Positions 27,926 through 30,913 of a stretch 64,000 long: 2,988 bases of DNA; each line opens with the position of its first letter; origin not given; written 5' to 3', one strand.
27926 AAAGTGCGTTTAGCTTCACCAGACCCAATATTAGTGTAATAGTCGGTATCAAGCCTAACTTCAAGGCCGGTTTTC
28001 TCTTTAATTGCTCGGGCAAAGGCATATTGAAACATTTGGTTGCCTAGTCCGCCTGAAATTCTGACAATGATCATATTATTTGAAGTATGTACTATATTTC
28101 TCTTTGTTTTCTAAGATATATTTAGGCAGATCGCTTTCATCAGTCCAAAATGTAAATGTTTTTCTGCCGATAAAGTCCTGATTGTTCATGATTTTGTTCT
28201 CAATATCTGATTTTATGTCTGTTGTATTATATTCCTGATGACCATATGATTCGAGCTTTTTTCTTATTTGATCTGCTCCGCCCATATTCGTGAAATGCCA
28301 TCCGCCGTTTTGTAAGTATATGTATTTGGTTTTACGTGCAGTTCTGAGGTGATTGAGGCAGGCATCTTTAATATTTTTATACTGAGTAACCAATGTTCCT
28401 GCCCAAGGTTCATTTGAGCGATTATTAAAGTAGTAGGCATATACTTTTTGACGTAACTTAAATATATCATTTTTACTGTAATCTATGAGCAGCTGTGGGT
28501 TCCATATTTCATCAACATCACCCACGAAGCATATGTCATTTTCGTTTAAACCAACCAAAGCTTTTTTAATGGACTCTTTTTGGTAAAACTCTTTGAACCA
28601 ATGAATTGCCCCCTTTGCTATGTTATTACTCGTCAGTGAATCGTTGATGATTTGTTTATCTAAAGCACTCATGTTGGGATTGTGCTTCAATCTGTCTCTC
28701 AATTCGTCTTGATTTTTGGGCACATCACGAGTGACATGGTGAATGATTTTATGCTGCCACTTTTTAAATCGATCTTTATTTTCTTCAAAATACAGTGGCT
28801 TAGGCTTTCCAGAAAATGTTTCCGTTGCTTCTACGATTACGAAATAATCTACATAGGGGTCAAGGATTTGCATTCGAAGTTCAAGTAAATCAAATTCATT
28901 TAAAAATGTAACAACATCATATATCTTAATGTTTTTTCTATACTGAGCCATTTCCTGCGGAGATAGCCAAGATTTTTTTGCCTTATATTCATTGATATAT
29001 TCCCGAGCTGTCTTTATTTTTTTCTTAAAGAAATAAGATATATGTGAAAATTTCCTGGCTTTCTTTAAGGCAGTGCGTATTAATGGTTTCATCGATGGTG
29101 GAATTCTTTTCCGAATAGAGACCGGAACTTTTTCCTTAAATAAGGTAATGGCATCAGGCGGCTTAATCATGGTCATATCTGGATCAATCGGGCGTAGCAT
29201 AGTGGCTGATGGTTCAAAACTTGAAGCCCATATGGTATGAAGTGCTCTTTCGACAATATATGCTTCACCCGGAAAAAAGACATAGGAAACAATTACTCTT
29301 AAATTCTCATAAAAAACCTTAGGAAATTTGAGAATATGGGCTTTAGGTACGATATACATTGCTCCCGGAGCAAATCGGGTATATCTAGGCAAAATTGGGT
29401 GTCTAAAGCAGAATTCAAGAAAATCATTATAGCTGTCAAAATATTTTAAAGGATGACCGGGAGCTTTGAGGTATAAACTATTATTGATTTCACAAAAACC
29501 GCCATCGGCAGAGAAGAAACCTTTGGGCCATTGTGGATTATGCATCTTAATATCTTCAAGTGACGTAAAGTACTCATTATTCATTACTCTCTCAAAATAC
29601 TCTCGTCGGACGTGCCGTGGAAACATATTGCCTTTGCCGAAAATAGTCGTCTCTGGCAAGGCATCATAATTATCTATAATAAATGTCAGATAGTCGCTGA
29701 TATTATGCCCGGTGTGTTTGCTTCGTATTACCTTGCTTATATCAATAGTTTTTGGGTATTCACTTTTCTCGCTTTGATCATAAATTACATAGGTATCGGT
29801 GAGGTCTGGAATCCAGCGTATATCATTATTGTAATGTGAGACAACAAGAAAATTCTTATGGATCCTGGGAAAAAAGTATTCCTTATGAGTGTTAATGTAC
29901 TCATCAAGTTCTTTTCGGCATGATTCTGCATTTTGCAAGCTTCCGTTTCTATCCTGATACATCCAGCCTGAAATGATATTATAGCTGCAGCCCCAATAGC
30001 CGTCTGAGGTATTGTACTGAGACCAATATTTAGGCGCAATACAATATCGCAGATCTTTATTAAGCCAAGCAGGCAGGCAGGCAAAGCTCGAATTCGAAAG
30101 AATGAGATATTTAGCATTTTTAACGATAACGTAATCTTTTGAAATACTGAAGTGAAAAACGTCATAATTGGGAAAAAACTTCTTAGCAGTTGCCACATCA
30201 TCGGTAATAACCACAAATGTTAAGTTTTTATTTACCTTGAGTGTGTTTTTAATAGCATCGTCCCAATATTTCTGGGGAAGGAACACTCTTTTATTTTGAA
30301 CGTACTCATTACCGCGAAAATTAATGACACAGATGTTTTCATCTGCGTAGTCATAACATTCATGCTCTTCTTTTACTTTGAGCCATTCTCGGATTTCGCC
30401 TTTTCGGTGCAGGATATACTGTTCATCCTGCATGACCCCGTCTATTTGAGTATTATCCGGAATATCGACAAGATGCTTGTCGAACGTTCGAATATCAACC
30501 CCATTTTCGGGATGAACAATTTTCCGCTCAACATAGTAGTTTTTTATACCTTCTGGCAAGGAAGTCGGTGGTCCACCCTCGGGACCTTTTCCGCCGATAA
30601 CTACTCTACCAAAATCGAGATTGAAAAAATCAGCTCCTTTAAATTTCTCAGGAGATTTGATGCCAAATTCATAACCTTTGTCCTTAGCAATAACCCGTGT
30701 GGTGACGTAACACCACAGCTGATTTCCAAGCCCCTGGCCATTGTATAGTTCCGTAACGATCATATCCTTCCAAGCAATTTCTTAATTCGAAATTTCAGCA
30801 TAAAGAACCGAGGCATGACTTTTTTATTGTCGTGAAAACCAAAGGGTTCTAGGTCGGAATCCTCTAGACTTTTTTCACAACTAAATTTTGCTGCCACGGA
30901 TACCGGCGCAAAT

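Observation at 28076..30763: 895-aa fusion of a GT11-like fucosyltransferase domain with a GT17-like (bisecting GlcNAc-transferase-type) domain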

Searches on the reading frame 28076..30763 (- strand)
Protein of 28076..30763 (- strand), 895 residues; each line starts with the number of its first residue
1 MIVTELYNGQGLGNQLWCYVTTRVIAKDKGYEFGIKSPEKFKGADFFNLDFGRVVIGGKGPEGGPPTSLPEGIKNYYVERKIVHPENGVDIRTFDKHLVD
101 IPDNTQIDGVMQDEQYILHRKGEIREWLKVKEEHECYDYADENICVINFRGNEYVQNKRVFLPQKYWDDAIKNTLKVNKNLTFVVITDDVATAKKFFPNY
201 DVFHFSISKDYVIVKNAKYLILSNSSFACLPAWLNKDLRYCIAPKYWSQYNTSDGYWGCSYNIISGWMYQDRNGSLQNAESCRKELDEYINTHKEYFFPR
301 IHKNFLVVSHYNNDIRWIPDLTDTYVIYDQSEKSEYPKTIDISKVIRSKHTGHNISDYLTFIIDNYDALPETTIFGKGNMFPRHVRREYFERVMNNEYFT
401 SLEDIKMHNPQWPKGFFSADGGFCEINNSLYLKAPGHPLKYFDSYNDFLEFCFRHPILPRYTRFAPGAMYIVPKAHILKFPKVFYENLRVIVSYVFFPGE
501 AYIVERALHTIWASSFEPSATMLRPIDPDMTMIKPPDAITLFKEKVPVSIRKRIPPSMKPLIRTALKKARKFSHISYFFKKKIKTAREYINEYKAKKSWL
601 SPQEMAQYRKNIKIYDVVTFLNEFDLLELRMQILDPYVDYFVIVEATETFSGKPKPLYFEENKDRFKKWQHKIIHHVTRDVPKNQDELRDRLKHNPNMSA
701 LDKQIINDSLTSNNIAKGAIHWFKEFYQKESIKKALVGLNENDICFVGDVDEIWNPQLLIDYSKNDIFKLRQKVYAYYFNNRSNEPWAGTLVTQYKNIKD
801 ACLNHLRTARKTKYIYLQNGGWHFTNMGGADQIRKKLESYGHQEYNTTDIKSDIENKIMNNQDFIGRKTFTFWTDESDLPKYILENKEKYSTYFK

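Call 5: search_protein_families(library=pfam, proteins=[window:28076-30763:-], max_evalue=1)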
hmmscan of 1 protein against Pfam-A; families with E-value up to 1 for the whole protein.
window:28076-30763:- (895 aa): 3 families
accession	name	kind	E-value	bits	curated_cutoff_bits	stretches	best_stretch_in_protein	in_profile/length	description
PF04724.18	Glyco_transf_17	-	3.4e-25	89.3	26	2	584-685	45-146/348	Glycosyltransferase family 17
PF11913.13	DUF3431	-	2.4e-08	34.4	25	1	307-515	2-202/219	Protein of unknown function (DUF3431)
PF02214.28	BTB_2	-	0.12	13.2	21.4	1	268-314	17-62/94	BTB/POZ domain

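Call 7: search_protein_families(library=ncbifam, proteins=[window:28076-30763:-], max_evalue=0.01)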
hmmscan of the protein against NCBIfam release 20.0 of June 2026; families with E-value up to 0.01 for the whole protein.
window:28076-30763:- (895 aa): 0 families

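Call 8: search_solved_structures(query=window:28076-30763:-, max_evalue=1, show_alignments=2)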
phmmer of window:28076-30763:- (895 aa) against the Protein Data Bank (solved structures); distinct sequences matched with E-value up to 1: 0.

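Call 9: find_homologous_proteins(query=window:28076-30763:-, max_evalue=0.001)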
Query window:28076-30763:- (895 aa): 321 proteins with E <= 0.001 among 3675 candidates; the best 120 are listed.
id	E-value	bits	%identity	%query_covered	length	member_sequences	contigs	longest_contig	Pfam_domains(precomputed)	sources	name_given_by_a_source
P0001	0.0e+0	2121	100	100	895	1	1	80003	PF04724.19,PF11913.14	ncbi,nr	ncbi:DUF3431 domain-containing protein [Candidatus Parcubacteria bacterium]|nr:DUF3431 domain-contai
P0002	0.0e+0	1591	73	100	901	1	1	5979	PF04724.19,PF11913.14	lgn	-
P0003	0.0e+0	1586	73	100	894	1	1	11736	PF04724.19,PF11913.14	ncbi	-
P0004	0.0e+0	1536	71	100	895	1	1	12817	PF04724.19,PF11913.14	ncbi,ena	-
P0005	0.0e+0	1531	71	100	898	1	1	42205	PF04724.19,PF01531.23,PF11913.14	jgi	jgi:hypothetical protein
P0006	0.0e+0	1270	60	100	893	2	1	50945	PF04724.19,PF11913.14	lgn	-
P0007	0.0e+0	1240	60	100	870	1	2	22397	PF04724.19,PF11913.14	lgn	-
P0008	0.0e+0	1238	59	100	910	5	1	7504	PF04724.19,PF11913.14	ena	-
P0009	0.0e+0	1209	58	100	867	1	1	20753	PF04724.19,PF01531.23,PF11913.14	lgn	-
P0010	0.0e+0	1200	59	100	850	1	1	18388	PF04724.19,PF01531.23,PF11913.14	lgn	-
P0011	0.0e+0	1193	59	100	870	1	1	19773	PF04724.19,PF01531.23,PF11913.14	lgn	-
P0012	0.0e+0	1192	58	100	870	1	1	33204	PF04724.19,PF01531.23,PF11913.14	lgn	-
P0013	0.0e+0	1182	57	100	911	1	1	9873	PF04724.19,PF11913.14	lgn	-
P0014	0.0e+0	1172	56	100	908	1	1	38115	PF04724.19,PF11913.14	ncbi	-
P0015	0.0e+0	1166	56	100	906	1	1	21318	PF04724.19,PF11913.14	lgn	-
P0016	0.0e+0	1146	54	100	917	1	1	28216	PF04724.19,PF11913.14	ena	-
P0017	0.0e+0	1136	56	100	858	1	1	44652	PF04724.19,PF01531.23,PF11913.14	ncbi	-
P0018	0.0e+0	1131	55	100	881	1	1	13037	PF04724.19,PF11913.14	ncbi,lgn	-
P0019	0.0e+0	1129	55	100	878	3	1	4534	PF04724.19,PF11913.14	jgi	jgi:hypothetical protein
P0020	0.0e+0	1128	56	100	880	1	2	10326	PF04724.19,PF11913.14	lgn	-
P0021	0.0e+0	1128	56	100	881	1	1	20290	PF04724.19,PF11913.14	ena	-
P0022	0.0e+0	1125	57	100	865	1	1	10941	PF04724.19,PF01531.23,PF11913.14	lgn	-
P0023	0.0e+0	1125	56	100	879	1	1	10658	PF04724.19,PF11913.14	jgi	jgi:hypothetical protein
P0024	0.0e+0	1123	54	100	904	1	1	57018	PF04724.19,PF01531.23,PF11913.14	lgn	-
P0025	0.0e+0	1116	55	100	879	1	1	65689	PF04724.19,PF01531.23,PF11913.14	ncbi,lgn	ncbi:MAG: DUF3431 domain-containing protein [Patescibacteria group bacterium]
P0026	0.0e+0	1103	55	100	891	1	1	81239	PF04724.19,PF11913.14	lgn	-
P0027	0.0e+0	1100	55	100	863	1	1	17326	PF04724.19,PF11913.14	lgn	-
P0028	0.0e+0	1091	54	100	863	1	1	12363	PF04724.19,PF01531.23,PF11913.14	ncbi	-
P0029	0.0e+0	1081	52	100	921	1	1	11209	PF04724.19,PF01531.23,PF11913.14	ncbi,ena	-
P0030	0.0e+0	1056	53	100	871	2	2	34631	PF04724.19,PF11913.14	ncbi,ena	-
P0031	0.0e+0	1053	52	100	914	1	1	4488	PF04724.19,PF11913.14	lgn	-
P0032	0.0e+0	1052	50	100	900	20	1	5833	PF04724.19,PF11913.14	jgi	-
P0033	1.1e-294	998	55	91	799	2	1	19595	PF04724.19,PF11913.14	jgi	-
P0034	2.0e-289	981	66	36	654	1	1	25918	PF04724.19,PF01531.23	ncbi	ncbi:MAG: alpha-1,2-fucosyltransferase [Minisyncoccota bacterium]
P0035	2.7e-288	977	70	65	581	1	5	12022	PF01531.23,PF11913.14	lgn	-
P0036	3.9e-267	907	66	35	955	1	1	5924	PF04724.19,PF05050.20,PF01531.23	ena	-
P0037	3.0e-258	878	60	39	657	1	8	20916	PF04724.19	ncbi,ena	-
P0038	9.2e-257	873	64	64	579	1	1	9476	PF11913.14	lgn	-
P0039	6.8e-254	863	64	35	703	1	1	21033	PF04724.19,PF01531.23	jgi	-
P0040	1.3e-252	859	66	33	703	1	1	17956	PF04724.19,PF01531.23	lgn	-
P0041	1.4e-251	856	67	33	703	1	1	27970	PF04724.19,PF01531.23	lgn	-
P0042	4.4e-251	854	63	63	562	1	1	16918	PF01531.23,PF11913.14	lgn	-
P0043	7.0e-251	853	67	33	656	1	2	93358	PF04724.19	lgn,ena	-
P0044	8.1e-250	850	63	63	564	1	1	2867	PF11913.14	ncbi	-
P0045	2.2e-249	848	66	33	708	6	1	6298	PF04724.19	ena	-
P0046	9.4e-249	846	65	33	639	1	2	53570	PF04724.19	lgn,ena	-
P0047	3.3e-247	841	65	60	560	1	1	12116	PF01531.23,PF11913.14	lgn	-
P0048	5.5e-247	840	66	60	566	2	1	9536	PF11913.14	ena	-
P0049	7.2e-247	840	64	32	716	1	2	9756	PF04724.19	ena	-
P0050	8.4e-247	840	69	33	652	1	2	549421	PF04724.19,PF01531.23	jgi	jgi:hypothetical protein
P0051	8.9e-247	840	67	33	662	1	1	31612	PF04724.19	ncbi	-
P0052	1.2e-246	839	63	33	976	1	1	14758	PF04724.19,PF05050.20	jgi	-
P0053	1.7e-246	839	62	63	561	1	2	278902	PF11913.14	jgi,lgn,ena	jgi:hypothetical protein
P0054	6.3e-246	837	63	62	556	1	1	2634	PF01531.23,PF11913.14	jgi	jgi:hypothetical protein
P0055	1.6e-245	835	60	36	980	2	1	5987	PF04724.19,PF05050.20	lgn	-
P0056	9.6e-245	833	61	63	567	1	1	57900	PF11913.14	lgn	-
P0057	1.1e-244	833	67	33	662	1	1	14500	PF04724.19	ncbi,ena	-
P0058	2.0e-244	832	63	63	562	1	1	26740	PF01531.23,PF11913.14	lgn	-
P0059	3.2e-243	828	60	64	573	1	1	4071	PF01531.23,PF11913.14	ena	-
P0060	3.9e-243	828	64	60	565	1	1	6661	PF11913.14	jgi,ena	-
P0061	4.3e-243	827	63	62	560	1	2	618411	PF01531.23,PF11913.14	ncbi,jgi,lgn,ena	ncbi:MAG: DUF3431 domain-containing protein [Patescibacteria group bacterium]|jgi:hypothetical prote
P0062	4.4e-243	827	64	62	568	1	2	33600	PF11913.14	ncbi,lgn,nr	ncbi:MAG: DUF3431 domain-containing protein [Candidatus Nomurabacteria bacterium]|nr:DUF3431 domain-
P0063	6.7e-242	823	65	33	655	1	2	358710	PF04724.19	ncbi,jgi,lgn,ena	jgi:hypothetical protein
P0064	3.1e-241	821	63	62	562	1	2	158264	PF11913.14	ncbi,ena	-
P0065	3.6e-241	821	64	33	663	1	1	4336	PF04724.19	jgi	jgi:hypothetical protein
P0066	5.0e-241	821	63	62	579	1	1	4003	PF01531.23,PF11913.14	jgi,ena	-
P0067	6.2e-241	820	62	67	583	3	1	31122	PF04724.19,PF11913.14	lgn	-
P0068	1.8e-240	819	61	63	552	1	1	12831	PF01531.23,PF11913.14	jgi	jgi:hypothetical protein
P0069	2.2e-240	818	61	61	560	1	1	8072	PF11913.14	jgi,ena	-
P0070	1.8e-239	815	63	62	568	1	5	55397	PF01531.23,PF11913.14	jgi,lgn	jgi:hypothetical protein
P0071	9.9e-239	813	60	63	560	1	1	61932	PF01531.23,PF11913.14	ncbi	-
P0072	1.3e-238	813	67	32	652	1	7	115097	PF04724.19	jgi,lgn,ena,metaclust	metaclust:\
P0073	1.6e-238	812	62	62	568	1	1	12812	PF11913.14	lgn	-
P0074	7.2e-238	810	65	33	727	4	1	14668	PF04724.19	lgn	-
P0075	7.4e-238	810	64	33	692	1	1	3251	PF04724.19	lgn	-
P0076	7.4e-238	810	63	61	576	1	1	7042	PF01531.23,PF11913.14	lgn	-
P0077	2.0e-237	809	66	33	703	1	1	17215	PF04724.19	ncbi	-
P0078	3.3e-237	808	63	60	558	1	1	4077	PF11913.14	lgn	-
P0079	7.2e-237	807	62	60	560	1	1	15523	PF01531.23,PF11913.14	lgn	-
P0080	1.3e-236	806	67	34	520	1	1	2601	PF04724.19,PF01531.23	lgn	-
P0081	4.4e-236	804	60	63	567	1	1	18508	PF11913.14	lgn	-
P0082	6.0e-236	804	60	63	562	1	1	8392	PF01531.23,PF11913.14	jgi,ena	-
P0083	9.9e-236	803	60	33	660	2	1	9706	PF04724.19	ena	-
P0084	5.5e-235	801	60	64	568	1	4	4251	PF01531.23,PF11913.14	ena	-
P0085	2.8e-234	798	60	62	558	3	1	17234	PF01531.23,PF11913.14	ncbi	-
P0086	3.5e-233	795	62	61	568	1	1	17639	PF01531.23,PF11913.14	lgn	-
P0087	5.4e-233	794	60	63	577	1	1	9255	PF01531.23,PF11913.14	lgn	-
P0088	5.5e-233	794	55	37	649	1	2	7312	PF04724.19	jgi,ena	jgi:hypothetical protein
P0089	6.6e-233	794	59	34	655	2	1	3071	PF04724.19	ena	-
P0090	7.3e-233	794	61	60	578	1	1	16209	PF01531.23,PF11913.14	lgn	-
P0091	7.4e-233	794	65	33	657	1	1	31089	PF04724.19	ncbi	-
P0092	5.7e-232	791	72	34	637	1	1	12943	PF04724.19,PF01531.23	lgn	-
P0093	1.0e-231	790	59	63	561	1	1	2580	PF11913.14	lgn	-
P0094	1.4e-231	789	64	32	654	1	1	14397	PF04724.19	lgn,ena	-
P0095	2.9e-231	788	51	42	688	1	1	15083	PF04724.19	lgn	-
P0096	5.1e-231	787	57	34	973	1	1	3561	PF04724.19,PF05050.20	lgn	-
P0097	2.2e-230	785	63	33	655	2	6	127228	PF04724.19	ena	-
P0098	5.3e-230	784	60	62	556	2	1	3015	PF11913.14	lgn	-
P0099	7.5e-230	784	70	32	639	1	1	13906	PF04724.19,PF01531.23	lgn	-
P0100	1.8e-229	782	65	33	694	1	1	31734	PF04724.19,PF01531.23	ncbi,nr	ncbi:MAG: alpha-1,2-fucosyltransferase [Candidatus Vogelbacteria bacterium]|nr:alpha-1,2-fucosyltran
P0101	9.1e-229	780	64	33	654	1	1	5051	PF04724.19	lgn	-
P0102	1.3e-228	779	54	39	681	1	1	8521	PF04724.19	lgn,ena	-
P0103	2.7e-228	778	61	60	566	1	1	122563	PF01531.23,PF11913.14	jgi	-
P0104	2.7e-228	778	61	62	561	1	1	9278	PF01531.23,PF11913.14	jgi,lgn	-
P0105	6.2e-228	777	59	64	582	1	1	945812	PF01531.23,PF11913.14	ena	-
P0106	1.9e-227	776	61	33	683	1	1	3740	PF04724.19,PF01531.23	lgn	-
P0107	2.2e-227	775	58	34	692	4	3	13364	PF04724.19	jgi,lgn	-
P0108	2.5e-226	772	64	33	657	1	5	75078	PF04724.19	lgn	-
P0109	6.4e-226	771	61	59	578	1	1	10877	PF01531.23,PF11913.14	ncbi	-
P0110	2.5e-225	769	68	33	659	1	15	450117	PF04724.19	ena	-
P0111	2.7e-225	769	61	60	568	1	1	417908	PF01531.23,PF11913.14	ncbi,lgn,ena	-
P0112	3.5e-225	768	68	33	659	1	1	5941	PF04724.19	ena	-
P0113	3.6e-225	768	60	59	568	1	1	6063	PF11913.14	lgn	-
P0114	4.6e-225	768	59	33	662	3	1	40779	PF04724.19,PF01531.23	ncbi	-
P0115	9.1e-225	767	57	64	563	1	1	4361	PF11913.14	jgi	-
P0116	2.4e-224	765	57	64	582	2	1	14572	PF01531.23,PF11913.14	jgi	-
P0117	1.8e-222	759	59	33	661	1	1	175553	PF04724.19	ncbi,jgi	ncbi:MAG: hypothetical protein RLZZ67_166 [Candidatus Parcubacteria bacterium]|jgi:hypothetical prot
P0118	3.5e-222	758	62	32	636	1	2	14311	PF04724.19,PF01531.23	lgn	-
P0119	1.3e-221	756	59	33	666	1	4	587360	PF04724.19,PF01531.23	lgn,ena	-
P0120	1.6e-221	756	64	32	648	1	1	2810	PF04724.19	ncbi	-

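Call 13: search_protein_families(library=pfam, proteins=[P0005, P0036, P0034, P0061], max_evalue=10)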
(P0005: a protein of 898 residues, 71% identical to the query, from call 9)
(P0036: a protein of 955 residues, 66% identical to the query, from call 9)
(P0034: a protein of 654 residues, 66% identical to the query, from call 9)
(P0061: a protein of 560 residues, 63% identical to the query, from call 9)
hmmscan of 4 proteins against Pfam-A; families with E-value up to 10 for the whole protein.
P0005 (898 aa): 4 families
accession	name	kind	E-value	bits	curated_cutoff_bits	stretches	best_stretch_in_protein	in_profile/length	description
PF04724.18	Glyco_transf_17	-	7.3e-24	84.9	26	2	590-717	49-173/348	Glycosyltransferase family 17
PF11913.13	DUF3431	-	3.8e-08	33.8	25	1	308-491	2-179/219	Protein of unknown function (DUF3431)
PF01531.22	Glyco_transf_11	-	1.1e-06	28.5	23.9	1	141-254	163-285/298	Glycosyl transferase family 11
PF07533.21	BRK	-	0.17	12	23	1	122-135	27-40/44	BRK domain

P0036 (955 aa): 4 families
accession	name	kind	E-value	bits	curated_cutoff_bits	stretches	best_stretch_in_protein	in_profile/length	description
PF04724.18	Glyco_transf_17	-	7.2e-22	78.3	26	2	667-774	69-176/348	Glycosyltransferase family 17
PF05050.19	Methyltransf_21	-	3.4e-12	47.2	22.7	1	386-512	15-148/173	Methyltransferase FkbM domain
PF01531.22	Glyco_transf_11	-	2e-05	24.4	23.9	1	91-269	108-296/298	Glycosyl transferase family 11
PF14791.11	DNA_pol_B_thumb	-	0.12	12.6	25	1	417-438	20-41/63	DNA polymerase beta thumb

P0034 (654 aa): 3 families
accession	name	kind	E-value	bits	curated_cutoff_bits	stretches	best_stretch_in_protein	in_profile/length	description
PF04724.18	Glyco_transf_17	-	1.4e-23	84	26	2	368-444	69-145/348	Glycosyltransferase family 17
PF01531.22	Glyco_transf_11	-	8.7e-08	32.2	23.9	1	137-251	159-282/298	Glycosyl transferase family 11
PF14705.12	Costars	-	0.1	13.2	24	1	549-572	30-53/76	Costars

P0061 (560 aa): 3 families
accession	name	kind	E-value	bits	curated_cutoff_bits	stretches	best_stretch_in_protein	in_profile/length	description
PF11913.13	DUF3431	-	3.2e-12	47.1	25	1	308-517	2-205/219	Protein of unknown function (DUF3431)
PF01531.22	Glyco_transf_11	-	1.1e-05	25.3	23.9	1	109-252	128-283/298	Glycosyl transferase family 11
PF08119.16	Toxin_31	-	2.3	8.5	25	1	138-154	6-22/37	Scorpion acidic alpha-KTx toxin family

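Call 54: predict_structure(alignment_id=A4)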
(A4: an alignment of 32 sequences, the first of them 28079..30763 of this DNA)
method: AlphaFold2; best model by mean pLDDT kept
length: 895 residues; sequences in the alignment: 32
mean_pLDDT: 86.7   pTM: 0.56
mean pLDDT of the five models: 86.7, 85.9, 84.6, 84.3, 83.9
residues with pLDDT >= 90: 497; 70-90: 316; 50-70: 53; < 50: 29
segments of 3 or more residues with pLDDT < 50: 534-548, 566-575
pLDDT, mean of each block of 10 residues (from residue 1): 86 92 92 91 90 87 73 79 82 81 77 90 94 92 96 83 95 97 95 95 92 96 90 94 88 70 89 93 90 87 94 85 94 79 90 87 97 93 81 93 81 80 82 72 88 91 90 97 95 85 93 93 82 46 46 52 50 47 73 87 92 96 91 96 93 89 94 95 92 91 94 83 91 94 96 93 93 94 91 96 88 89 91 81 75 90 83 92 92 88
secondary structure, 60 per line:
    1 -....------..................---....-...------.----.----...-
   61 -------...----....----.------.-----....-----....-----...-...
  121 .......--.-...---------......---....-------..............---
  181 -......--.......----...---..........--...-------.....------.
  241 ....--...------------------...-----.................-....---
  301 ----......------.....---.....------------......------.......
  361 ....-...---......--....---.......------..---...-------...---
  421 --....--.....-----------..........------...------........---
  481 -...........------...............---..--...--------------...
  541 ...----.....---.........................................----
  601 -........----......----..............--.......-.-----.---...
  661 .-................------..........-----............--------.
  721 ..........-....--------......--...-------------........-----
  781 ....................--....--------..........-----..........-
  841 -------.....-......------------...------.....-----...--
elements in order (helices of 4 or more, strands of 3 or more residues): E2-5 H12-29 E33-36 E57-59 E68-70 E75-78 H96-99 E105-108 H118-127 E144-149 H153-156 H164-177 E182-187 H190-196 E201-203 H207-216 E219-221 H229-233 E240-244 E268-270 E276-278 H279-292 H294-297 E305-310 H317-321 E325-329 E345-347 H354-364 E372-377 H380-383 H387-393 E415-417 E423-426 H429-433 H445-452 E461-463 E470-473 H474-477 H482-492 H499-513 H538-543 H548-552 H556-596 H602-609 E614-619 H624-637 E640-646 H658-661 H663-672 E673-678 H685-694 H700-711 H720-730 H732-735 E744-749 E752-754 E768-775 E781-794 H795-800 H803-806 E815-824 H830-839 H848-852 H854-859 E872-874 H881-885
